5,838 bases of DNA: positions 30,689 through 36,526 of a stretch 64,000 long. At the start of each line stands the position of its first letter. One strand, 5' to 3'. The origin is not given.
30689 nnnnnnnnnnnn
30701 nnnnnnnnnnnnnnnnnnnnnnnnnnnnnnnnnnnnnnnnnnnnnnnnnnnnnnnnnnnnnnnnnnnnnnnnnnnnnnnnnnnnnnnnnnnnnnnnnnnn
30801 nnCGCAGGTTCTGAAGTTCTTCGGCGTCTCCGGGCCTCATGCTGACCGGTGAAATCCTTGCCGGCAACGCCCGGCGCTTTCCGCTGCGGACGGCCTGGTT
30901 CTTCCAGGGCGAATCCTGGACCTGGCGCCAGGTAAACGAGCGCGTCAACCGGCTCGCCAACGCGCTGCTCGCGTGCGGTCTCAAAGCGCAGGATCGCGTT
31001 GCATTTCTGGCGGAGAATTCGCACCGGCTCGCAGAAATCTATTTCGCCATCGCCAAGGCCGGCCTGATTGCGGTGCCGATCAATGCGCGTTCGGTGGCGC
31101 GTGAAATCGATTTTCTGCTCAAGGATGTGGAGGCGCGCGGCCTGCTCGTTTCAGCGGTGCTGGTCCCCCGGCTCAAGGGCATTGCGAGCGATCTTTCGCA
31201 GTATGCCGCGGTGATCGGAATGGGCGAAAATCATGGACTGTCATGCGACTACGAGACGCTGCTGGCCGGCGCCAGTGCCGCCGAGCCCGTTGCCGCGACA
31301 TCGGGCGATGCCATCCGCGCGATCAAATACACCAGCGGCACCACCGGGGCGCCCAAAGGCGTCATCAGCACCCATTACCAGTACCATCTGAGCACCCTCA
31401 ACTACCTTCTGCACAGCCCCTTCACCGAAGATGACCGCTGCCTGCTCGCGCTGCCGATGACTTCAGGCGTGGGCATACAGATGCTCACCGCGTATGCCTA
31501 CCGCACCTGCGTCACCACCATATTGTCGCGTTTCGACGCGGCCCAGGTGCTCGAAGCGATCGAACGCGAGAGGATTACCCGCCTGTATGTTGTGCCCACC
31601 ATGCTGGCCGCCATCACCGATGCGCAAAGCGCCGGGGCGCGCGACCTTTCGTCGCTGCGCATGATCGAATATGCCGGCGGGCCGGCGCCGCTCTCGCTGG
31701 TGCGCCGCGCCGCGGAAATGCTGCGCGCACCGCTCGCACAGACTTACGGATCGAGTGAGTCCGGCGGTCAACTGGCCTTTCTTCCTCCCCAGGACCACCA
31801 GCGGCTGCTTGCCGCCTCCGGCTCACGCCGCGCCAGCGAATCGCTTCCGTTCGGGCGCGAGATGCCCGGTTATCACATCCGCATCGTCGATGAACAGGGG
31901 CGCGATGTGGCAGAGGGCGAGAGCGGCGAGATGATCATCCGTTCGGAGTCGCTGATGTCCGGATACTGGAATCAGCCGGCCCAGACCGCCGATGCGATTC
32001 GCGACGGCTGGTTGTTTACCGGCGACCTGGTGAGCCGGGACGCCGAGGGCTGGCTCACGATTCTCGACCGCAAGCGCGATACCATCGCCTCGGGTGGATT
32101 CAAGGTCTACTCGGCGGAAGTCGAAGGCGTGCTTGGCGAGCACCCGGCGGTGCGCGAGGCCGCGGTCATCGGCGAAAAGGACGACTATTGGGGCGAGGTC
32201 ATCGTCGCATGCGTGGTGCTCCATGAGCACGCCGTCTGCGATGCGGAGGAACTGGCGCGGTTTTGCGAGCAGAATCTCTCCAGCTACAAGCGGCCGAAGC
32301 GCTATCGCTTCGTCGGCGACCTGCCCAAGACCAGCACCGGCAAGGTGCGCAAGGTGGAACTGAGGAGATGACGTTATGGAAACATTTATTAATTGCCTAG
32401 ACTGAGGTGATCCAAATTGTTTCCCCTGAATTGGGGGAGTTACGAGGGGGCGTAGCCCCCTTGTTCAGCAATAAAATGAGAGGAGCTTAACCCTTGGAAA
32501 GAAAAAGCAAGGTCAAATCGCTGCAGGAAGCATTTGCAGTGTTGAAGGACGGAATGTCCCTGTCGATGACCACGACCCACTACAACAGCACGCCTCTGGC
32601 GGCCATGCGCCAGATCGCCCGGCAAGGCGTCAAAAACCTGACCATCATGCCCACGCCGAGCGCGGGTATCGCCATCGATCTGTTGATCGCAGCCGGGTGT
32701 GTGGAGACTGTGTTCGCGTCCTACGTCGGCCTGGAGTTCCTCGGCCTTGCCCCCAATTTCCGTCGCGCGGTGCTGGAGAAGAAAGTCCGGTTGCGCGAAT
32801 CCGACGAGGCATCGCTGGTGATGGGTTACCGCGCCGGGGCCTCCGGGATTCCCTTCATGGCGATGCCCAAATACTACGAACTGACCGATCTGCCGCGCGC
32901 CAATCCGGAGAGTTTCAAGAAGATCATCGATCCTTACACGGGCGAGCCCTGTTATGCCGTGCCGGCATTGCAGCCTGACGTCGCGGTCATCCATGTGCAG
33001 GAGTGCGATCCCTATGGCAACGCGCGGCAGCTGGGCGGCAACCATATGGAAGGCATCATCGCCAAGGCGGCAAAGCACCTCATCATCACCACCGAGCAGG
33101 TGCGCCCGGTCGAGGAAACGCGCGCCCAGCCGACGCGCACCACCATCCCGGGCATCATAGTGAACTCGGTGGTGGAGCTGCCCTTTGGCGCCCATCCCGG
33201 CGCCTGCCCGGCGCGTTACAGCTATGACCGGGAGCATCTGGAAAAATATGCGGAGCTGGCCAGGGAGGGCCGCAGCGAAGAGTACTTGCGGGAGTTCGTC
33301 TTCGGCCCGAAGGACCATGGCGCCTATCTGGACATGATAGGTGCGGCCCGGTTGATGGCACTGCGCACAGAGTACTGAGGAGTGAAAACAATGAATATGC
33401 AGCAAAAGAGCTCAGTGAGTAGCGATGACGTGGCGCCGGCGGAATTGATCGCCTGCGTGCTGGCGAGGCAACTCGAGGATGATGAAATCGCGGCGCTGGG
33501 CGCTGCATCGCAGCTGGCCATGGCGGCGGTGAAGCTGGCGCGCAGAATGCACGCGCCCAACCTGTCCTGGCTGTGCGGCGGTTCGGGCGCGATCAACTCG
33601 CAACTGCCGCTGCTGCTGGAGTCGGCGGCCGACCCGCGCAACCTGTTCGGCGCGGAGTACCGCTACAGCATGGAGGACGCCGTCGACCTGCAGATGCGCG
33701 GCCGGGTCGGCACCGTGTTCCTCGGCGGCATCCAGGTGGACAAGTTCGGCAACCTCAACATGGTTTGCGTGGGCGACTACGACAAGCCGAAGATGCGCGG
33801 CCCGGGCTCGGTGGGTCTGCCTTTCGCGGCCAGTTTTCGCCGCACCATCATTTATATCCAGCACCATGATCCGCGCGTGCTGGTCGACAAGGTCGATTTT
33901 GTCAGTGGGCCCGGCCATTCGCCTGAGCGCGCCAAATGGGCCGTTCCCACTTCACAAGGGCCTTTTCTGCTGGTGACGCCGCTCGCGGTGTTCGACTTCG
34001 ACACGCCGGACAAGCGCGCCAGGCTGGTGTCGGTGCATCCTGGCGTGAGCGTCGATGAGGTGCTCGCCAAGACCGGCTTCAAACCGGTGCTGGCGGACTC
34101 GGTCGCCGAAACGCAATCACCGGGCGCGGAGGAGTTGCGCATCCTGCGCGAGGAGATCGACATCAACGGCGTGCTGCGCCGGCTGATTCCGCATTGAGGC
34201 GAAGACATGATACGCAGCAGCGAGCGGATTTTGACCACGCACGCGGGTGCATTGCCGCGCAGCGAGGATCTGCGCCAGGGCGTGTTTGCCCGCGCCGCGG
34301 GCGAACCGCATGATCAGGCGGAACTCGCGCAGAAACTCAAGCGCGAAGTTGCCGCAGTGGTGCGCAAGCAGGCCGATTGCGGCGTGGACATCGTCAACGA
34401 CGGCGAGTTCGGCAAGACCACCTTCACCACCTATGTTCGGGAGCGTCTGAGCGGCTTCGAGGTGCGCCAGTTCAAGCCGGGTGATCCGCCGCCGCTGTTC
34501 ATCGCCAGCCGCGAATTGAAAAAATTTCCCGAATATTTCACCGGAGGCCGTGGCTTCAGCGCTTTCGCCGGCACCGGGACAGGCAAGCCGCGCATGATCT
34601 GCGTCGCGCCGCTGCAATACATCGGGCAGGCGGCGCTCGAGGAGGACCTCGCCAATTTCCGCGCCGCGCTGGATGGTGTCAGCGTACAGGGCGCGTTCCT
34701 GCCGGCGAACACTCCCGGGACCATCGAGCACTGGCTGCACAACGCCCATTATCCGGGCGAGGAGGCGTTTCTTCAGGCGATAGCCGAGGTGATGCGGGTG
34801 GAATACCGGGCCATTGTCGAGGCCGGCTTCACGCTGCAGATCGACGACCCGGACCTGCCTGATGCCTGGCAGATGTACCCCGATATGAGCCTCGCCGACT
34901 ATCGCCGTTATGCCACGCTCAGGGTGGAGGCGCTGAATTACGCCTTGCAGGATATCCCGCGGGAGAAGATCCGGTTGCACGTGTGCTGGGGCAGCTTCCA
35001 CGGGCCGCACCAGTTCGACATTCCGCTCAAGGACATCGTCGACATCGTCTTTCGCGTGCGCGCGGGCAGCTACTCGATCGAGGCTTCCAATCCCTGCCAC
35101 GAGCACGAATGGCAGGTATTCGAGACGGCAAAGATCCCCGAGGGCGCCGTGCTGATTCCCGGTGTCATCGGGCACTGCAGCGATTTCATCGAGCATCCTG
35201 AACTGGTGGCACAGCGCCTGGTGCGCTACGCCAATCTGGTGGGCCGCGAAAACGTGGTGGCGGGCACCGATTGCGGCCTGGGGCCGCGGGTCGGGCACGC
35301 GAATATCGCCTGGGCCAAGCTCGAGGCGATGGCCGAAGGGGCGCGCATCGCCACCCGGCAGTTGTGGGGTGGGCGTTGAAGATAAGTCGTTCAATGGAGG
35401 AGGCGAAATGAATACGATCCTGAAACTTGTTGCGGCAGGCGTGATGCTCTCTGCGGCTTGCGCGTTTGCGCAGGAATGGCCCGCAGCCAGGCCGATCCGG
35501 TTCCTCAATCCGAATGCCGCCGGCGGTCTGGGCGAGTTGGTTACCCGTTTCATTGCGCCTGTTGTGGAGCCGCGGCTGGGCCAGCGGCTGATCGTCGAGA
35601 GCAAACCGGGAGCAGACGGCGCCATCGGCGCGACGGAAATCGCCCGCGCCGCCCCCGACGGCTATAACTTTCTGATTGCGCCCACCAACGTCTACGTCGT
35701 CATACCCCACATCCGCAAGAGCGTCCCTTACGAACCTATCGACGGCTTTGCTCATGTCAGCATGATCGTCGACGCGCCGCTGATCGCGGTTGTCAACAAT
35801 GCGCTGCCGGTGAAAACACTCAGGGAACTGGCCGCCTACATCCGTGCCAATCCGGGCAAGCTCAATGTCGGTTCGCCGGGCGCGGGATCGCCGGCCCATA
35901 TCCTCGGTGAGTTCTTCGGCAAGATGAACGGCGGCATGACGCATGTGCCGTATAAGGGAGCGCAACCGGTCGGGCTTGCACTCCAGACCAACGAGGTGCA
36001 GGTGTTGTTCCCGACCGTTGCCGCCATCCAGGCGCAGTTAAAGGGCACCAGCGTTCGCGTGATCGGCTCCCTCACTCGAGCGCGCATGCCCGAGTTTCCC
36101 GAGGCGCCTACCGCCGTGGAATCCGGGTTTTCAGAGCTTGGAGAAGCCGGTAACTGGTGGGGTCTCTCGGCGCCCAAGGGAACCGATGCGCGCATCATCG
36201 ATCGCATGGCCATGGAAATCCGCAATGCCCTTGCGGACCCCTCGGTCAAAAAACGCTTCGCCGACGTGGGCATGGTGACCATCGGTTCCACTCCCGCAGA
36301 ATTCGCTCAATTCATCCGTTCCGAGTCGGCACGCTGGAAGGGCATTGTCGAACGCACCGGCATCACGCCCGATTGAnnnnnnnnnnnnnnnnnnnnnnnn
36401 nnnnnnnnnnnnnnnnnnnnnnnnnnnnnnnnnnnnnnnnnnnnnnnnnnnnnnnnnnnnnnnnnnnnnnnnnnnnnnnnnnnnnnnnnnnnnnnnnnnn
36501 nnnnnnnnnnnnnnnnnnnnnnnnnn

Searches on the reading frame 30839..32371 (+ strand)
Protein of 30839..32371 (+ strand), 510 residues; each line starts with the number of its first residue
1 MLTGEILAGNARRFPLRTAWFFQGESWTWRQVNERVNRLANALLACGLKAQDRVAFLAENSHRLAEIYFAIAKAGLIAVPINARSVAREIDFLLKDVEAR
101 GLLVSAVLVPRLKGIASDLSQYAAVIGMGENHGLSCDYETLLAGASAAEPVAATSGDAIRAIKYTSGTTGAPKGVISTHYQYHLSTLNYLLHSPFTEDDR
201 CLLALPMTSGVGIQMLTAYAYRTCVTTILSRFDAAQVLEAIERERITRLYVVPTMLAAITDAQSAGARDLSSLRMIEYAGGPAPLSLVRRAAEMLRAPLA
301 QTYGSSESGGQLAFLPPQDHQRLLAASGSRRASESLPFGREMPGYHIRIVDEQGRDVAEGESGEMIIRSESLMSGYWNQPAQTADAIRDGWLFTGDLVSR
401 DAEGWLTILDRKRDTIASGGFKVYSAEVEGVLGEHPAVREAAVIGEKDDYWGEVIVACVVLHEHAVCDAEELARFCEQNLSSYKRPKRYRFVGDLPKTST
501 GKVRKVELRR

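Call 41: search_protein_families(library=pfam, proteins=[window:30839-32371:+], max_evalue=0.00001)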
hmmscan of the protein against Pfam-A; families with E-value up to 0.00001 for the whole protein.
window:30839-32371:+ (510 aa): 2 families
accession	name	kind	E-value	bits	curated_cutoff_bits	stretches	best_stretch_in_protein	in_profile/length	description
PF00501.34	AMP-binding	-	1.9e-75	254.5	29.9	1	10-377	4-384/384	AMP-binding enzyme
PF13193.12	AMP-binding_C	-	6.4e-23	81.9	24.5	1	427-502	1-76/76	AMP-binding enzyme C-terminal domain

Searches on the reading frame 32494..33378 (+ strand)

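Call 41: search_protein_families(library=pfam, proteins=[window:32494-33378:+], max_evalue=0.00001)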
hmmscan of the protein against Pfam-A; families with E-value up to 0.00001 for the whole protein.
window:32494-33378:+ (294 aa): 1 family
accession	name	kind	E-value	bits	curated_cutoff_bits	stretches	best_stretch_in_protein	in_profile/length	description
PF01144.29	CoA_trans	-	6e-25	88.4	23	1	8-228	2-216/217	Coenzyme A transferase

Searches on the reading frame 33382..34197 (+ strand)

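Call 41: search_protein_families(library=pfam, proteins=[window:33382-34197:+], max_evalue=0.00001)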
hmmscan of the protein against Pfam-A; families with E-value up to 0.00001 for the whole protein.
window:33382-34197:+ (271 aa): 1 family
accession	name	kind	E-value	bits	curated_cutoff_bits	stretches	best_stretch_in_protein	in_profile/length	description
PF01144.29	CoA_trans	-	3e-12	46.8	23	1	26-229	7-216/217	Coenzyme A transferase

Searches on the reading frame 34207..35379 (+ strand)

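Call 41: search_protein_families(library=pfam, proteins=[window:34207-35379:+], max_evalue=0.00001)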
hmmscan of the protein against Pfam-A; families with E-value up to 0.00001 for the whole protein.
window:34207-35379:+ (390 aa): 1 family
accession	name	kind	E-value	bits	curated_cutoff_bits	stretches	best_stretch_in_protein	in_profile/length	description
PF01717.24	Meth_synt_2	-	8.2e-14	52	21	1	185-379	145-322/324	Cobalamin-independent synthase, Catalytic domain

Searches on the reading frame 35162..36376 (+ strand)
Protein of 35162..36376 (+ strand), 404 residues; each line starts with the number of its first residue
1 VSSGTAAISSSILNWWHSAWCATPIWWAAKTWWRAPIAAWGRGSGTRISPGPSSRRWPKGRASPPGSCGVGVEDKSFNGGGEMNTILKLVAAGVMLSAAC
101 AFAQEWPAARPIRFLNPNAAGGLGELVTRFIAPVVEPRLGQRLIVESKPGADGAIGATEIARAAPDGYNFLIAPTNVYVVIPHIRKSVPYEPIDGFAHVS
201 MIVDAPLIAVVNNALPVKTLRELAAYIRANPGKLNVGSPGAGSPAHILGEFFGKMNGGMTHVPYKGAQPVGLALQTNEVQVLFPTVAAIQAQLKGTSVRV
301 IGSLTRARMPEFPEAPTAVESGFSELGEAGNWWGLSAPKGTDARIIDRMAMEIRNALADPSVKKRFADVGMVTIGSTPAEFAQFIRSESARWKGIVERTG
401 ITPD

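Call 41: search_protein_families(library=pfam, proteins=[window:35162-36376:+], max_evalue=0.00001)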
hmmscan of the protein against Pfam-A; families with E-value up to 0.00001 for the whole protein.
window:35162-36376:+ (404 aa): 1 family
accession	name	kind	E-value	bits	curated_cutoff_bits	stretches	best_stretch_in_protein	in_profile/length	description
PF03401.19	TctC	-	7.1e-58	196.7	27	1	128-400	2-273/274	Tripartite tricarboxylate transporter family receptor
